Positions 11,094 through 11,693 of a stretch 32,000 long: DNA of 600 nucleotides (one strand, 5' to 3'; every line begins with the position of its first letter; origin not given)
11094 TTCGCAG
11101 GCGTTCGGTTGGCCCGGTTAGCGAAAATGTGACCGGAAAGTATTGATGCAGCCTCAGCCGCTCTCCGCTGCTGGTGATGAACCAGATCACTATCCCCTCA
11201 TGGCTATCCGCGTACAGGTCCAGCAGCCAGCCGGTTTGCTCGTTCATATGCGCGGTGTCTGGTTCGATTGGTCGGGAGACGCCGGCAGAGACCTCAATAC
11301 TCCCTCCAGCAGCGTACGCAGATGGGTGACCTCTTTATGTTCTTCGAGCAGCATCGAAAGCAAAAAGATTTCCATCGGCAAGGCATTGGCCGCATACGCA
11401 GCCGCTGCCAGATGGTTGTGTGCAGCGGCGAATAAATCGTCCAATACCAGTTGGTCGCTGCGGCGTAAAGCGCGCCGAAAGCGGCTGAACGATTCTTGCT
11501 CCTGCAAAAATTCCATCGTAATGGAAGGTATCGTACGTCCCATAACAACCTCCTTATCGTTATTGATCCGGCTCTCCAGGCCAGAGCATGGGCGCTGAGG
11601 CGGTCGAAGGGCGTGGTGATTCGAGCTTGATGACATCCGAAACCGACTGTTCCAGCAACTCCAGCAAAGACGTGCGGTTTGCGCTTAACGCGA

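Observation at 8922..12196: Putative SOS-controlled cassette: degenerate RecA-fold protein, 99-aa protein and divergent family-B polymerase (a possible PolB-based analogue of the imuA-imuB-dnaE2 mutasome)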

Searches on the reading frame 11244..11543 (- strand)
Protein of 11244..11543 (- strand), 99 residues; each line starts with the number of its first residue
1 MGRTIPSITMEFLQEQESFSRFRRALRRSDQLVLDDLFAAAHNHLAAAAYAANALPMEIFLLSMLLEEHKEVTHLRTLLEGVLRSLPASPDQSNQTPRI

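Call 3: search_protein_families(library=pfam, proteins=[window:11244-11543:-], max_evalue=1)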
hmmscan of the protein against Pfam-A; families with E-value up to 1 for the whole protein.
window:11244-11543:- (99 aa): 1 family
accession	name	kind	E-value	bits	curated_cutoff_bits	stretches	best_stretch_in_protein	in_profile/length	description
PF25380.1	PH_25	-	0.051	13.9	27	1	13-86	37-111/120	Fungal PH-like domain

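Call 4: search_protein_families(library=ncbifam, proteins=[window:11244-11543:-], max_evalue=1)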
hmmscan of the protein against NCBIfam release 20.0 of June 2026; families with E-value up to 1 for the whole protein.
window:11244-11543:- (99 aa): 1 family
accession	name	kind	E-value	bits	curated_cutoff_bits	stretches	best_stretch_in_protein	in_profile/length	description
NF045667.1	MTase_DVU1556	equivalog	0.13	11.7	155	1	15-50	100-135/213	DVU_1556 family methyltransferase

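Call 22: find_homologous_proteins(query=window:11244-11543:-, max_evalue=0.001)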
Query window:11244-11543:- (99 aa): 3266 proteins with E <= 0.001 among 3273 candidates; the best 120 are listed.
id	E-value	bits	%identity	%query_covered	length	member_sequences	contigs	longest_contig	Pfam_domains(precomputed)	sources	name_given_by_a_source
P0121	7.7e-56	203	100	100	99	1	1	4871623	PF26485.1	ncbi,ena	-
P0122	9.5e-44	165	84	98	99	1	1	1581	PF26485.1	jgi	jgi:hypothetical protein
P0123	4.8e-41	156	78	100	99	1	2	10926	PF26485.1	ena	-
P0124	3.1e-40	153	82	92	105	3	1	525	PF26485.1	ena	-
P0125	4.1e-40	153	87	87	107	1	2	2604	PF26485.1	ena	-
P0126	1.5e-39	151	86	88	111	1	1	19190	PF26485.1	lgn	-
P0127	1.7e-39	151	81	94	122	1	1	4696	PF26485.1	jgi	jgi:hypothetical protein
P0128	2.1e-39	151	86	88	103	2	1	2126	PF26485.1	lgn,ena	-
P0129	3.3e-39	150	81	94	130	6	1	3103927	PF26485.1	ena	-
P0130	3.7e-39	150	85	87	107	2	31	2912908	PF26485.1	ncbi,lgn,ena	ncbi:MAG: hypothetical protein ABFD24_04015 [Anaerolineaceae bacterium]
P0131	3.8e-39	150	75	99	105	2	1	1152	PF26485.1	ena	-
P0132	5.2e-39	149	73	98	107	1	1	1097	PF26485.1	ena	-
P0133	5.9e-39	149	85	88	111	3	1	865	PF26485.1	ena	-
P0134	7.1e-39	149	74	99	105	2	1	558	PF26485.1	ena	-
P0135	1.0e-38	149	77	98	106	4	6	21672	PF26485.1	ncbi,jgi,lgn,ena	-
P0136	1.1e-38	148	78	97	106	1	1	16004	PF26485.1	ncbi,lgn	-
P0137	1.1e-38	148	76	96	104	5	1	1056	PF26485.1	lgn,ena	-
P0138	1.1e-38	148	84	89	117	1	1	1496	PF26485.1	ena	-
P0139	1.1e-38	148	77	100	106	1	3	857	PF26485.1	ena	-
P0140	1.1e-38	148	88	82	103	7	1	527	PF26485.1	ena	-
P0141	1.9e-38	148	88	84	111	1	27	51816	PF26485.1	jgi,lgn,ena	jgi:hypothetical protein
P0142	2.3e-38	147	87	84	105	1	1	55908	PF26485.1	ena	-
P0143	2.3e-38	147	87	84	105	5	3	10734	PF26485.1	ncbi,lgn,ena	-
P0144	2.3e-38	147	76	100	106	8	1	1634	PF26485.1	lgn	-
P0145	2.6e-38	147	88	84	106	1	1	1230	PF26485.1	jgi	jgi:hypothetical protein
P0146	4.2e-38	147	76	98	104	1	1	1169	PF26485.1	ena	-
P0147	5.0e-38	146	86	82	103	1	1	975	PF26485.1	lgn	-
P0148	5.1e-38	146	88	83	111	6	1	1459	PF26485.1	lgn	-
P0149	5.1e-38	146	84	88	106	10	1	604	PF26485.1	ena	-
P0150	6.8e-38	146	76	100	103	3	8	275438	PF26485.1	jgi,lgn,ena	-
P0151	1.4e-37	145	86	86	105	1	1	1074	PF26485.1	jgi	jgi:hypothetical protein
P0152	1.5e-37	145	87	84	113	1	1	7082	PF26485.1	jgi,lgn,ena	-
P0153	1.5e-37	145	86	84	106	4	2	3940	PF26485.1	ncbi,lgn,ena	-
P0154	1.5e-37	145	87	84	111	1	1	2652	PF26485.1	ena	-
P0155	3.3e-37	144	75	97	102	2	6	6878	PF26485.1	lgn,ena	-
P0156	4.6e-37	143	85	82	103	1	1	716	PF26485.1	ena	-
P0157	6.5e-37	143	75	96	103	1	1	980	PF26485.1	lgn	-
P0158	9.8e-37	142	84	83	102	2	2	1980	PF26485.1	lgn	-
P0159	1.2e-36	142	86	82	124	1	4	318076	PF26485.1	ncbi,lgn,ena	-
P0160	1.2e-36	142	70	96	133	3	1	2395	PF26485.1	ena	-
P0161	2.4e-36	141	75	100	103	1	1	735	PF26485.1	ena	-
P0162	2.5e-35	138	73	100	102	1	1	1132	PF26485.1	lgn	-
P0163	2.5e-35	138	72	98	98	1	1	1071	PF26485.1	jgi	jgi:hypothetical protein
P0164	3.4e-35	137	80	84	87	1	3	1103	PF26485.1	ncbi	-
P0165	5.2e-35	137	80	89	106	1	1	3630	PF26485.1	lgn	-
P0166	6.5e-35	136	73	98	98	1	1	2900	PF26485.1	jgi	jgi:hypothetical protein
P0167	7.5e-35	136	82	84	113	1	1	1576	PF26485.1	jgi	jgi:hypothetical protein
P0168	9.6e-35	136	74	91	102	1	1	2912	PF26485.1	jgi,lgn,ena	-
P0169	9.8e-35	136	72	98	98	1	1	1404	PF26485.1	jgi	jgi:hypothetical protein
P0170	1.0e-34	136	73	97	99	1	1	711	PF26485.1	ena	-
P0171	1.3e-34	135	80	83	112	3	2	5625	PF26485.1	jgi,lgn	jgi:hypothetical protein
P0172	1.6e-34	135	86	81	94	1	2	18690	PF26485.1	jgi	jgi:hypothetical protein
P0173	1.6e-34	135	80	84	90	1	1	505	PF26485.1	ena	-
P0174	1.7e-34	135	81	84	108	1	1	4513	PF26485.1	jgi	jgi:hypothetical protein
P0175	1.7e-34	135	82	84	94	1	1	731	PF26485.1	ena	-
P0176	1.8e-34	135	81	84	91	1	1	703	PF26485.1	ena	-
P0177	1.9e-34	135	79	92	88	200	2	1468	PF26485.1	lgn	-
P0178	1.9e-34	135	78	84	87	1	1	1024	PF26485.1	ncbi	-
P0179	1.9e-34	135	78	84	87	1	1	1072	PF26485.1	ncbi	-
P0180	2.1e-34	135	83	81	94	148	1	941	PF26485.1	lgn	-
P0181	2.1e-34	135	72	98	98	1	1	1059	PF26485.1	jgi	jgi:hypothetical protein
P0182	2.3e-34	135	83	84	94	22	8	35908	PF26485.1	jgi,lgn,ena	jgi:hypothetical protein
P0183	3.1e-34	134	78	86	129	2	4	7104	PF26485.1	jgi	jgi:hypothetical protein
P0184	3.1e-34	134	71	96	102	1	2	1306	PF26485.1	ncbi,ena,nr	ncbi:MAG TPA: hypothetical protein VL359_18945 [bacterium]|nr:hypothetical protein [bacterium]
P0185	3.2e-34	134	82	84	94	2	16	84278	PF26485.1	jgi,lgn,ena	jgi:hypothetical protein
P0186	3.9e-34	134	77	85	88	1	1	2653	PF26485.1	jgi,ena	jgi:hypothetical protein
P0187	4.3e-34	134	77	85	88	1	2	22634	PF26485.1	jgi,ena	jgi:hypothetical protein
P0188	4.7e-34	134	81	82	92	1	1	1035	PF26485.1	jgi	jgi:hypothetical protein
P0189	4.8e-34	134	83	83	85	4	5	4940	PF26485.1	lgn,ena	-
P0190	4.9e-34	134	80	83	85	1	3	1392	PF26485.1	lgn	-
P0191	5.3e-34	134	73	95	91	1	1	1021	PF26485.1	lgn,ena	-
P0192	5.4e-34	133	75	91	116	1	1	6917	PF26485.1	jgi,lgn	jgi:hypothetical protein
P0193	5.4e-34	133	77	85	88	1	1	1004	PF26485.1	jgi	jgi:hypothetical protein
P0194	5.6e-34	133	84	81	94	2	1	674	PF26485.1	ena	-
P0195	5.7e-34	133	80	86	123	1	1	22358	PF26485.1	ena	-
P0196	5.8e-34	133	79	87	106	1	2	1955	PF26485.1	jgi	-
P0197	6.0e-34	133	76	89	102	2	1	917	PF26485.1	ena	-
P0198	6.0e-34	133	81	84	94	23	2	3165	PF26485.1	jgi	jgi:hypothetical protein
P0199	6.3e-34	133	73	91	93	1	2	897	PF26485.1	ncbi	-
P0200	6.4e-34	133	85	81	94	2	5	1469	PF26485.1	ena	-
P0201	6.6e-34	133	86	73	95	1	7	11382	PF26485.1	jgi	jgi:hypothetical protein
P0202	6.8e-34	133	71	95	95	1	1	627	PF26485.1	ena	-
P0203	7.3e-34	133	86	73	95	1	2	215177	PF26485.1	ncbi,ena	-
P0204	8.0e-34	133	86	73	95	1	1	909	PF26485.1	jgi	jgi:hypothetical protein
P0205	8.0e-34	133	71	95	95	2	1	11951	PF26485.1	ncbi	-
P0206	8.4e-34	133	80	86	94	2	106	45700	PF26485.1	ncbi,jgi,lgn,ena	jgi:hypothetical protein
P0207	8.7e-34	133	80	86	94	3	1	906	PF26485.1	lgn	-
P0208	8.7e-34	133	81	82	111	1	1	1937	PF26485.1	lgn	-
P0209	8.8e-34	133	86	73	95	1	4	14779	PF26485.1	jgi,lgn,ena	-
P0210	9.4e-34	133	80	86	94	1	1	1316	PF26485.1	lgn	-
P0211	9.5e-34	133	84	81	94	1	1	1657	PF26485.1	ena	-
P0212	9.6e-34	133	86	73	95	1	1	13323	PF26485.1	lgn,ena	-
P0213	9.9e-34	133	86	78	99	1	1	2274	PF26485.1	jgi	-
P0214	1.0e-33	133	80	84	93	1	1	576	PF26485.1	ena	-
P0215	1.1e-33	133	84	81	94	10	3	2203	PF26485.1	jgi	jgi:hypothetical protein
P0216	1.1e-33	133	70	96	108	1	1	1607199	PF26485.1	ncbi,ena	-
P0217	1.1e-33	132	82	79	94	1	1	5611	PF26485.1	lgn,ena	-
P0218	1.1e-33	132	80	86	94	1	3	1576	PF26485.1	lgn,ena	-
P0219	1.2e-33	132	73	92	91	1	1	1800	PF26485.1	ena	-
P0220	1.2e-33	132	72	96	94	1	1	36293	PF26485.1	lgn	-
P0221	1.2e-33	132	83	81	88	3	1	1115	PF26485.1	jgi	jgi:hypothetical protein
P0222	1.2e-33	132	70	95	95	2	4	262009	PF26485.1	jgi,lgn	jgi:hypothetical protein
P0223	1.3e-33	132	84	81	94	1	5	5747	PF26485.1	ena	-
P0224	1.3e-33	132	84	81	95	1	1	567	PF26485.1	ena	-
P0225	1.4e-33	132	88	73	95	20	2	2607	PF26485.1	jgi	jgi:hypothetical protein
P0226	1.4e-33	132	86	73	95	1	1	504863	PF26485.1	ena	-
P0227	1.4e-33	132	80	84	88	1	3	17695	PF26485.1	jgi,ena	-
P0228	1.5e-33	132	75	88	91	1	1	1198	PF26485.1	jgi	jgi:hypothetical protein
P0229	1.5e-33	132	81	84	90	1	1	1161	PF26485.1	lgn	-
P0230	1.7e-33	132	77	84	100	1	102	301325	PF26485.1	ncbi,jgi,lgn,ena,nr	ncbi:MAG TPA: hypothetical protein GYA06_07350 [Chloroflexi bacterium]|jgi:hypothetical protein|nr:h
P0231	1.8e-33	132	78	84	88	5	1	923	PF26485.1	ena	-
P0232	1.8e-33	132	80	84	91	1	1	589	PF26485.1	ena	-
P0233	1.8e-33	132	76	88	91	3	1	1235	PF26485.1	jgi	-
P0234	1.9e-33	132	74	92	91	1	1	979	PF26485.1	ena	-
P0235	1.9e-33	132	78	86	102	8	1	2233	PF26485.1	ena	-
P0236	2.3e-33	131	83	81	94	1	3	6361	PF26485.1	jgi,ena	jgi:hypothetical protein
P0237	2.4e-33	131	82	83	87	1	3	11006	PF26485.1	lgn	-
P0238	2.4e-33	131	77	89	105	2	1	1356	PF26485.1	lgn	-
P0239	2.5e-33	131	78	82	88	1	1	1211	PF26485.1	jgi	jgi:hypothetical protein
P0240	2.5e-33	131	82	73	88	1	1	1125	PF26485.1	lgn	-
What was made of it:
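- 11244..11543 (-): PPB2 (arCOG07300 / DUF8156): 99-aa three-helix protein with an N-terminal MGRT arm. The identical protein P0121 carries PF26485 (call 22).
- On PolB2 mutasome operon (iRadA-PPB2-PolB2): The identical protein carries PF26485/DUF8156 (call 22).
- Tried and rejected: The local Pfam copy did not report PF26485, although the precomputed annotation of the identical protein has it (call 22).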

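Call 64: predict_structure(alignment_id=A2)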
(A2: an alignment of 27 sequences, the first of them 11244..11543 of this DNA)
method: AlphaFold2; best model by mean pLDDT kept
length: 99 residues; sequences in the alignment: 27
mean_pLDDT: 67.3   pTM: 0.31
mean pLDDT of the five models: 67.3, 65.6, 65.0, 60.8, 55.1
residues with pLDDT >= 90: 2; 70-90: 30; 50-70: 62; < 50: 5
segments of 3 or more residues with pLDDT < 50: none
pLDDT, mean of each block of 10 residues (from residue 1): 54 63 62 70 66 65 77 88 74 52
secondary structure, 60 per line:
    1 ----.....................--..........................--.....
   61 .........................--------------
elements in order: H5-25 H28-53 H56-85
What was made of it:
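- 11244..11543 (-): The model has helices 5-25, 28-53 and 56-85 at pLDDT 67 (call 64).
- On PolB2 mutasome operon (iRadA-PPB2-PolB2): Three helices are predicted (call 64, modest confidence).
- The PPB2 monomer model has modest confidence (pLDDT 67, pTM 0.31; call 64).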
